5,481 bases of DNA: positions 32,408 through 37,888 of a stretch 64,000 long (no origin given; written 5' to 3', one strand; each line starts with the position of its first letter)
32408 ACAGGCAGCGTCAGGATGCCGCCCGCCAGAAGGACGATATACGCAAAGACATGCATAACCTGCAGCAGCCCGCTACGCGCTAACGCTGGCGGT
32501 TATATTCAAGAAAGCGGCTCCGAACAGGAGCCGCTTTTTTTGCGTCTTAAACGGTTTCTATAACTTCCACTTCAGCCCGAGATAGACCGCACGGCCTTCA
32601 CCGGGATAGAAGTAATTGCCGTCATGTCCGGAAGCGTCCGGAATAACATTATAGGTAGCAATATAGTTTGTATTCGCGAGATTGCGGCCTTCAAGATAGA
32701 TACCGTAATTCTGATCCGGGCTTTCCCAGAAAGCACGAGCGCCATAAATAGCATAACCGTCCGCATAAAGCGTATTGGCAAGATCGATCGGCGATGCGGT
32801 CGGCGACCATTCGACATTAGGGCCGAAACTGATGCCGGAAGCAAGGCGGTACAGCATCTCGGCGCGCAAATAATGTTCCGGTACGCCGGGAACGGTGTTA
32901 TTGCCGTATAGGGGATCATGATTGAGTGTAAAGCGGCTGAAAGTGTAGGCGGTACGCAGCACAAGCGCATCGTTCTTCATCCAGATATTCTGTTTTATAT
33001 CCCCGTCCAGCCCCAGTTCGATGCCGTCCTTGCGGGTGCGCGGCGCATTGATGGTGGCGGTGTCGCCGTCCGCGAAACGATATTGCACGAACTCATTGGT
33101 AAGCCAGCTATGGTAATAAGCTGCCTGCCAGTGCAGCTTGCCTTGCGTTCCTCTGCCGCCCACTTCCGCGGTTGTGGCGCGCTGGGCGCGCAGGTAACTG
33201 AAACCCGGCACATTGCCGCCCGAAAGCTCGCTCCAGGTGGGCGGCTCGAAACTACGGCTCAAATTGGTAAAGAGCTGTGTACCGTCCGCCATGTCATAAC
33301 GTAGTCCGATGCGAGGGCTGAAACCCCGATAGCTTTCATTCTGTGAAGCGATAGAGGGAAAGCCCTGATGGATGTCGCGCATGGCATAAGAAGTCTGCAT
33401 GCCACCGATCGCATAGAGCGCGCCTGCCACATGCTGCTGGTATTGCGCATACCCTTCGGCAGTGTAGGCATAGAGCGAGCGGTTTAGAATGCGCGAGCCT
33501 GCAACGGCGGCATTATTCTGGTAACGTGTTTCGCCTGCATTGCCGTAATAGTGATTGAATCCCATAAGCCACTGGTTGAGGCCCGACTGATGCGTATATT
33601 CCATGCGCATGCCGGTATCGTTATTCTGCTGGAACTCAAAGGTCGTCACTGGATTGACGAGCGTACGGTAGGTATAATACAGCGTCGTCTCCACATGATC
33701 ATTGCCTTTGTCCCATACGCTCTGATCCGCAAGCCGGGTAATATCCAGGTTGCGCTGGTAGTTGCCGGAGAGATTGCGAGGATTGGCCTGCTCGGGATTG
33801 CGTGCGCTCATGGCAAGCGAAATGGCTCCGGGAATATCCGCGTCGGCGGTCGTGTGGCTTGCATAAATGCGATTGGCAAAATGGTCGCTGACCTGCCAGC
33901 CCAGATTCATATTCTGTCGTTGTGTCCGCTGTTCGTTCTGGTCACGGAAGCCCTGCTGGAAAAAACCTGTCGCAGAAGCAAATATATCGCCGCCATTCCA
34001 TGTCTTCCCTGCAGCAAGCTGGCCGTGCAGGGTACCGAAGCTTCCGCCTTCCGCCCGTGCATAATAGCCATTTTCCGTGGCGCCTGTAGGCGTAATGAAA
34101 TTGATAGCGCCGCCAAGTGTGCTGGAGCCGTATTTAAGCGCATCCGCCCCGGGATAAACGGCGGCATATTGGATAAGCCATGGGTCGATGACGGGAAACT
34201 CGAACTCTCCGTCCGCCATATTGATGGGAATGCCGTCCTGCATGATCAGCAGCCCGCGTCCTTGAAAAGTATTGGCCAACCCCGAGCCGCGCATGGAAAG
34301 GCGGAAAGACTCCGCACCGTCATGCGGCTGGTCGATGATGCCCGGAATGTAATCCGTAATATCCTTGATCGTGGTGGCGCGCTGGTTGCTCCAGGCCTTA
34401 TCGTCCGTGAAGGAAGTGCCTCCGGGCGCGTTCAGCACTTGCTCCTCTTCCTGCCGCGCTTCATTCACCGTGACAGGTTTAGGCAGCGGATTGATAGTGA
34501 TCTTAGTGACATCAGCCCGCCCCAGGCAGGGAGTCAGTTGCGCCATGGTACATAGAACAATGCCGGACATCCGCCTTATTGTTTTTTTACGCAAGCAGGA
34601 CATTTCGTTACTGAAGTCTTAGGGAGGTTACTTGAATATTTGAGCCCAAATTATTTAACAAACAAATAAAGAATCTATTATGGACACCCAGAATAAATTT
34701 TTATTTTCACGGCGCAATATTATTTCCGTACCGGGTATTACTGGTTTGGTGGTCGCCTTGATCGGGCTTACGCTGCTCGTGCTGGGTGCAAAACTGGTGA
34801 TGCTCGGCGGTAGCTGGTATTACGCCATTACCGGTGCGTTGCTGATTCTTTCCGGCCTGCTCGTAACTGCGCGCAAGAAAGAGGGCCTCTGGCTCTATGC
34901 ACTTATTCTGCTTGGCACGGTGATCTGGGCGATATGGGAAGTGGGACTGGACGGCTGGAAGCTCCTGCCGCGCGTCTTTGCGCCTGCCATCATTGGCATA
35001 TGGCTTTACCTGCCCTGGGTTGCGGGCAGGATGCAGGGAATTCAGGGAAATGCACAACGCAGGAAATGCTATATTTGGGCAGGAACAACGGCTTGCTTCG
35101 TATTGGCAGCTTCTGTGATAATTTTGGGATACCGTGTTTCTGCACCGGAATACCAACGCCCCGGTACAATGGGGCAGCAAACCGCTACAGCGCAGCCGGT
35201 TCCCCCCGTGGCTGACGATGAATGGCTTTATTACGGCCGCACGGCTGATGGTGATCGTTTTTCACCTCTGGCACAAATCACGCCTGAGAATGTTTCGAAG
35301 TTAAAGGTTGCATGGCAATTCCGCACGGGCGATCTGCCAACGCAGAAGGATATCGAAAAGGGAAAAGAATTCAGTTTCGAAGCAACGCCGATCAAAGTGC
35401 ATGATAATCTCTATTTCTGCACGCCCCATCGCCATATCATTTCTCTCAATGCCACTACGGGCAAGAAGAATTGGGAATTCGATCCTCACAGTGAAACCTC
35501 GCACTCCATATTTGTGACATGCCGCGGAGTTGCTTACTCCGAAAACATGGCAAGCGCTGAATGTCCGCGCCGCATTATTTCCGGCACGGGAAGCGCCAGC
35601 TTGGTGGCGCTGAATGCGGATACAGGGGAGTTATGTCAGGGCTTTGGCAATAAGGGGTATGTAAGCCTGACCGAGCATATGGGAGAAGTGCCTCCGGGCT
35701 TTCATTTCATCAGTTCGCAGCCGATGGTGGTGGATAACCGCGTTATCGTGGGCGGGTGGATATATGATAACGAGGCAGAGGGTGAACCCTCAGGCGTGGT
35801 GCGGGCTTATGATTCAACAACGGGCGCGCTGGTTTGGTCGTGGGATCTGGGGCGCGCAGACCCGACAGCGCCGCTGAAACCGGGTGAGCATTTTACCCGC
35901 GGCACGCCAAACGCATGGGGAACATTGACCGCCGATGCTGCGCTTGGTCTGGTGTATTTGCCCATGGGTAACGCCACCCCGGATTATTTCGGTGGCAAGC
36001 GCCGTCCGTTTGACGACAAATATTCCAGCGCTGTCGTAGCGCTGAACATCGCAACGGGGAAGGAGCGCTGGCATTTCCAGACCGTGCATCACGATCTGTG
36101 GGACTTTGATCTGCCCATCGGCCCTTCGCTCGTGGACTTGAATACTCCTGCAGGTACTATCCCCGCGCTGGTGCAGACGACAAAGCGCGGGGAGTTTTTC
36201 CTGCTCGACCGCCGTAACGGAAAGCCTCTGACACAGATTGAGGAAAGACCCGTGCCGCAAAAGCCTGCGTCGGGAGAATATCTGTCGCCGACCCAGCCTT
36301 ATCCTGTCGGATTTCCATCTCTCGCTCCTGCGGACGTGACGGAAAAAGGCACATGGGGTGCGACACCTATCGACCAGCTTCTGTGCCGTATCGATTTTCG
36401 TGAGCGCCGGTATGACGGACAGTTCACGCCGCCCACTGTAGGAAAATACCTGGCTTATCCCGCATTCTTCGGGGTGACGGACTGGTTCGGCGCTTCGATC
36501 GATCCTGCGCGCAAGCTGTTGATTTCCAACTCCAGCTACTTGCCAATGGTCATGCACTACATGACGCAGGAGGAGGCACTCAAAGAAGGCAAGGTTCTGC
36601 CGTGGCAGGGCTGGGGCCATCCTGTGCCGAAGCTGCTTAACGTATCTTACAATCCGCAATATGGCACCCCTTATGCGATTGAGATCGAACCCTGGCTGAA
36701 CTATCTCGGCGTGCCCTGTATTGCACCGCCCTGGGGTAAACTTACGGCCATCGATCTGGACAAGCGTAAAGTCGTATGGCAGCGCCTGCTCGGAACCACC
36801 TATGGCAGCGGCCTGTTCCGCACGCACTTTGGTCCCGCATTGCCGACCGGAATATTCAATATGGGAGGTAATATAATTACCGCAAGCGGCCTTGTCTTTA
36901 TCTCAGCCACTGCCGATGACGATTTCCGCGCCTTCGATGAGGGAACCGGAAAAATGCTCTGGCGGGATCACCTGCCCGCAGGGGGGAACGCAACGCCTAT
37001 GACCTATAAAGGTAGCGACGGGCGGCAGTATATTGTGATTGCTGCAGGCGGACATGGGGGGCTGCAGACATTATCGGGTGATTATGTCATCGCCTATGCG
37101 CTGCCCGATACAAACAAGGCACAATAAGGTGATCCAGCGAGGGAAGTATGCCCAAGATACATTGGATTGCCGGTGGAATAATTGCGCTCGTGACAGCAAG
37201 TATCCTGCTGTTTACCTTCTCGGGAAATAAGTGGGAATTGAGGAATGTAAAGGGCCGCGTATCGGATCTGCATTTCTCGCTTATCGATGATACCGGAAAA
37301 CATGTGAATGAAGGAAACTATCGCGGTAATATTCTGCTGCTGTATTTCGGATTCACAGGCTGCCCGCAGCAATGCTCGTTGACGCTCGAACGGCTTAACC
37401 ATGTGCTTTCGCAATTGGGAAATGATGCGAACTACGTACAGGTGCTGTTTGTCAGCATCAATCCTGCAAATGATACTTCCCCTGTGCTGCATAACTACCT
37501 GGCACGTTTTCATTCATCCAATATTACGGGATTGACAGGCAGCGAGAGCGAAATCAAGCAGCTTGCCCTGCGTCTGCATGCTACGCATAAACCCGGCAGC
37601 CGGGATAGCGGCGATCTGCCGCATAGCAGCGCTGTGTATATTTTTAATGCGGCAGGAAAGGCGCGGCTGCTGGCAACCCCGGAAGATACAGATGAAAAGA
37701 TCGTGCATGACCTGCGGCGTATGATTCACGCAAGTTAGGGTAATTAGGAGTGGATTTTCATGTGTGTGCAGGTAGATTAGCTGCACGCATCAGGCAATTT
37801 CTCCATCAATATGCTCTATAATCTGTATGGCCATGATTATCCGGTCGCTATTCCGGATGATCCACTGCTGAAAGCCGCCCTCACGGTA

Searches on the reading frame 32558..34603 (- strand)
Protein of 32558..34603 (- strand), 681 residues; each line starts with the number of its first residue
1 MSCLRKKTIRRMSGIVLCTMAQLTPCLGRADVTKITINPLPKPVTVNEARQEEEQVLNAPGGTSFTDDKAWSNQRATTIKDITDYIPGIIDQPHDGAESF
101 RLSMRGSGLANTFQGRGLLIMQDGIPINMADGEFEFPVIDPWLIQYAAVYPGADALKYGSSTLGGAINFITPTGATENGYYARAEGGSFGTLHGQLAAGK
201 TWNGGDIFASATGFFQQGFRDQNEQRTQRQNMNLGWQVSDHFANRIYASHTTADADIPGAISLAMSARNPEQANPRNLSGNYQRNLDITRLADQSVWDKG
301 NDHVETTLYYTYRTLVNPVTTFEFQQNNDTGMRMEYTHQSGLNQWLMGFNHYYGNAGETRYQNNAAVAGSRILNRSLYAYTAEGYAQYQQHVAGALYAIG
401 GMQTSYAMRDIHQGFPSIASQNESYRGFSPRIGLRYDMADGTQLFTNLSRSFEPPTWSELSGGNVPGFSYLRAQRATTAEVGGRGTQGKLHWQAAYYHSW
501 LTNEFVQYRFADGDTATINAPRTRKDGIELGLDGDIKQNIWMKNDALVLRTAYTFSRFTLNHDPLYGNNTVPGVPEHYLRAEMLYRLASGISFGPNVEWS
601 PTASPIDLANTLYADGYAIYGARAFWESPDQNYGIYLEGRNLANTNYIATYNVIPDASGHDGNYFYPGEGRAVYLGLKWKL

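Call 28: search_protein_families(library=pfam, proteins=[window:32558-34603:-], max_evalue=0.001)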
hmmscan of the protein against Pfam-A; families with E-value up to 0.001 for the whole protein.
window:32558-34603:- (681 aa): 2 families
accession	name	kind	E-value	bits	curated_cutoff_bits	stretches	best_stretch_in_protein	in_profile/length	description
PF00593.30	TonB_dep_Rec_b-barrel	-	2.3e-29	104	27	1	186-642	18-436/436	TonB dependent receptor-like, beta-barrel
PF07715.20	Plug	-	9.1e-13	49.1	23.9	1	58-166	4-107/107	TonB-dependent Receptor Plug Domain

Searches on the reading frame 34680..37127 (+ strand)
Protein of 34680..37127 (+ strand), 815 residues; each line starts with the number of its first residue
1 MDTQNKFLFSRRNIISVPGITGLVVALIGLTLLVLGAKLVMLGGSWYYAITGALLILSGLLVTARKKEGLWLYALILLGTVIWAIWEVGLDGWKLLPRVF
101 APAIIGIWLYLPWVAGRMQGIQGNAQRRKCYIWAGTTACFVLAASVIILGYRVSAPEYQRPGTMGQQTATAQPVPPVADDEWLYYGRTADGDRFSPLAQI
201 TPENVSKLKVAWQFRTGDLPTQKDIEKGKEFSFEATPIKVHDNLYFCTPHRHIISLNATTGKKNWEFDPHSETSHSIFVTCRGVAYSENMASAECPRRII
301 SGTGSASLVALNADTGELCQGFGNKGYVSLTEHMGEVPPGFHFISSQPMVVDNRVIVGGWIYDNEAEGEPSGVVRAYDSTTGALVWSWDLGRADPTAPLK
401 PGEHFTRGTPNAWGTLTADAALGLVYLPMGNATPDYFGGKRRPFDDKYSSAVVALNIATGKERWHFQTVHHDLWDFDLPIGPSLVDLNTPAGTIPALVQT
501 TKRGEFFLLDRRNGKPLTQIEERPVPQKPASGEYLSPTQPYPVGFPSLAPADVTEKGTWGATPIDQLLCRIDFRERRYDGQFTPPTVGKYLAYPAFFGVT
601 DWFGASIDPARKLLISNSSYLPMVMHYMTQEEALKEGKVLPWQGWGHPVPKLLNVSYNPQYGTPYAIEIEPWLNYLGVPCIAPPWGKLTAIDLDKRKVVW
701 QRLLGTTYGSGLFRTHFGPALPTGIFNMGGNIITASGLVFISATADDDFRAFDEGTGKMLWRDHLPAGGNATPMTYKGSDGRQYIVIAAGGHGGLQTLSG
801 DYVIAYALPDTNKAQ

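Call 28: search_protein_families(library=pfam, proteins=[window:34680-37127:+], max_evalue=0.001)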
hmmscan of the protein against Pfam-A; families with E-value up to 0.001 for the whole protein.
window:34680-37127:+ (815 aa): 2 families
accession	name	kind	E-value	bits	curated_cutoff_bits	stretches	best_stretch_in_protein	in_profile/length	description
PF01011.28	PQQ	-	3.9e-225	749.5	26.7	1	182-785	1-595/595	Glucose/ethanol/alcohol dehydrogenase, beta-propeller domain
PF13360.13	PQQ_2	-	3e-15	57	27.6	1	252-465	4-143/233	Outer membrane protein assembly factor BamB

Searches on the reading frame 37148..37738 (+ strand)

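Call 28: search_protein_families(library=pfam, proteins=[window:37148-37738:+], max_evalue=0.001)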
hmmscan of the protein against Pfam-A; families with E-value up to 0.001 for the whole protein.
window:37148-37738:+ (196 aa): 1 family
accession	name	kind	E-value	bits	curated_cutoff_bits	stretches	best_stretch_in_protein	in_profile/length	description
PF02630.20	SCO1-SenC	-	1.8e-33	115.7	22.8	1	42-171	3-133/134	SCO1/SenC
